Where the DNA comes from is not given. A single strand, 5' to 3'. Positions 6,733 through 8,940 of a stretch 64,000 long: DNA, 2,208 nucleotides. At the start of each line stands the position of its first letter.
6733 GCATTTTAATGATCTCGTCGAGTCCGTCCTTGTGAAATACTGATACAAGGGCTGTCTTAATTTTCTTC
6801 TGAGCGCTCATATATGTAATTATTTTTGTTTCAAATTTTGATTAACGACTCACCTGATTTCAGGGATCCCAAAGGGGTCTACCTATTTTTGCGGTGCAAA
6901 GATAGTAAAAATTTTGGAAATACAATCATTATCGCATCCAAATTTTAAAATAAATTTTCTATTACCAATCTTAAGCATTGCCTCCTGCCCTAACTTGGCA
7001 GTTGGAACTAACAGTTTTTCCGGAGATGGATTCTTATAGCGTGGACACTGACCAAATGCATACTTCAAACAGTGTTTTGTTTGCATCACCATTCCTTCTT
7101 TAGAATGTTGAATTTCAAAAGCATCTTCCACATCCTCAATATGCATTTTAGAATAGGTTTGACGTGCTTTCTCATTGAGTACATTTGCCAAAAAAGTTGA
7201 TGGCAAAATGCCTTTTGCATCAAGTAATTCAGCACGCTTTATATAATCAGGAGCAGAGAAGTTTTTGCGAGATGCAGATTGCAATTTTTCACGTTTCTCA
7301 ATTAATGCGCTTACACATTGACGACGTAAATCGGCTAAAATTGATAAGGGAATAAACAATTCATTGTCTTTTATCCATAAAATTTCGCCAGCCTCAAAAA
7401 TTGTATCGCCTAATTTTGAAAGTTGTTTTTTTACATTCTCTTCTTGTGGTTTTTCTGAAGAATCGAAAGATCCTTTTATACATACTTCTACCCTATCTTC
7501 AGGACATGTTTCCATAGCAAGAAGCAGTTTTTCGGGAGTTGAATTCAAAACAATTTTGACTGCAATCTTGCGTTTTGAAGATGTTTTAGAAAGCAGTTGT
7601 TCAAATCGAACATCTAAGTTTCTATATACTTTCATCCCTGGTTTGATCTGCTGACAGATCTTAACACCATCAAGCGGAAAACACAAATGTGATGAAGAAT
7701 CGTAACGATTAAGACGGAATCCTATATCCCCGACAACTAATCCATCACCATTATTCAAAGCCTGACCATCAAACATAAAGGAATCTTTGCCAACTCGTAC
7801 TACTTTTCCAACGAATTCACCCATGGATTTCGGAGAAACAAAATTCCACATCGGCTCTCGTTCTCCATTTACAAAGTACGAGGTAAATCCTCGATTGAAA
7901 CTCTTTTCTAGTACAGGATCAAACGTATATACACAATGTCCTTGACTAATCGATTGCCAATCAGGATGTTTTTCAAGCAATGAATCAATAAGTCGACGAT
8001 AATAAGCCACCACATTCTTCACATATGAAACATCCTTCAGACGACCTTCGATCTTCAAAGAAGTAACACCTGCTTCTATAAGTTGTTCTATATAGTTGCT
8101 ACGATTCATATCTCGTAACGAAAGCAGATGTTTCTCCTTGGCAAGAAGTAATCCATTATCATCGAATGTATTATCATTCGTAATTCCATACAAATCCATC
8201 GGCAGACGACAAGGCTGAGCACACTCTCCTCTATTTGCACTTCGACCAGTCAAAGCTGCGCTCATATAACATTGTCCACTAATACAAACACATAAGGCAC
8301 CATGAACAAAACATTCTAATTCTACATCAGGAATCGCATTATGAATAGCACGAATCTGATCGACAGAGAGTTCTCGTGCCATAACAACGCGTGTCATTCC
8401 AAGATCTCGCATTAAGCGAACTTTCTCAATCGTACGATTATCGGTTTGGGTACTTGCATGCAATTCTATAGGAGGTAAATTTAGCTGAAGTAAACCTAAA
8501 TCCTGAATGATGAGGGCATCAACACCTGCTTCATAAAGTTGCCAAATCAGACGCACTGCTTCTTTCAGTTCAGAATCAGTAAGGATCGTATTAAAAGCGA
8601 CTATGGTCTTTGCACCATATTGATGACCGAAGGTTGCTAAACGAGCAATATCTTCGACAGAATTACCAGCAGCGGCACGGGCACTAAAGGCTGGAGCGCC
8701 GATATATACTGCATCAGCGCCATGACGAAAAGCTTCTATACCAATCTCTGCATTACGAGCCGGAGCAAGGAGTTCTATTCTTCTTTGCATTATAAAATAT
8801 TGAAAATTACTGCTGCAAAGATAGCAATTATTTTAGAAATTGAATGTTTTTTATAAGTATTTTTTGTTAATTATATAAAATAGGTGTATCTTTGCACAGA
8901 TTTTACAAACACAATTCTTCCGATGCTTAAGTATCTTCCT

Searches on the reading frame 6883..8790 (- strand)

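Call 89: search_protein_families(library=pfam, proteins=[window:6883-8790:-], max_evalue=0.00001)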
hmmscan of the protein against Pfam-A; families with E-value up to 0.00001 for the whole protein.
window:6883-8790:- (635 aa): 2 families
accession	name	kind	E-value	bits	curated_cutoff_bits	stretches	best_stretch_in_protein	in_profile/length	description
PF01136.24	Peptidase_U32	-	7.7e-77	258.1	22.4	1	75-311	1-231/233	Peptidase family U32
PF12392.13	DUF3656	-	1.6e-18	67.8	22.1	1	388-500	1-108/109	Collagenase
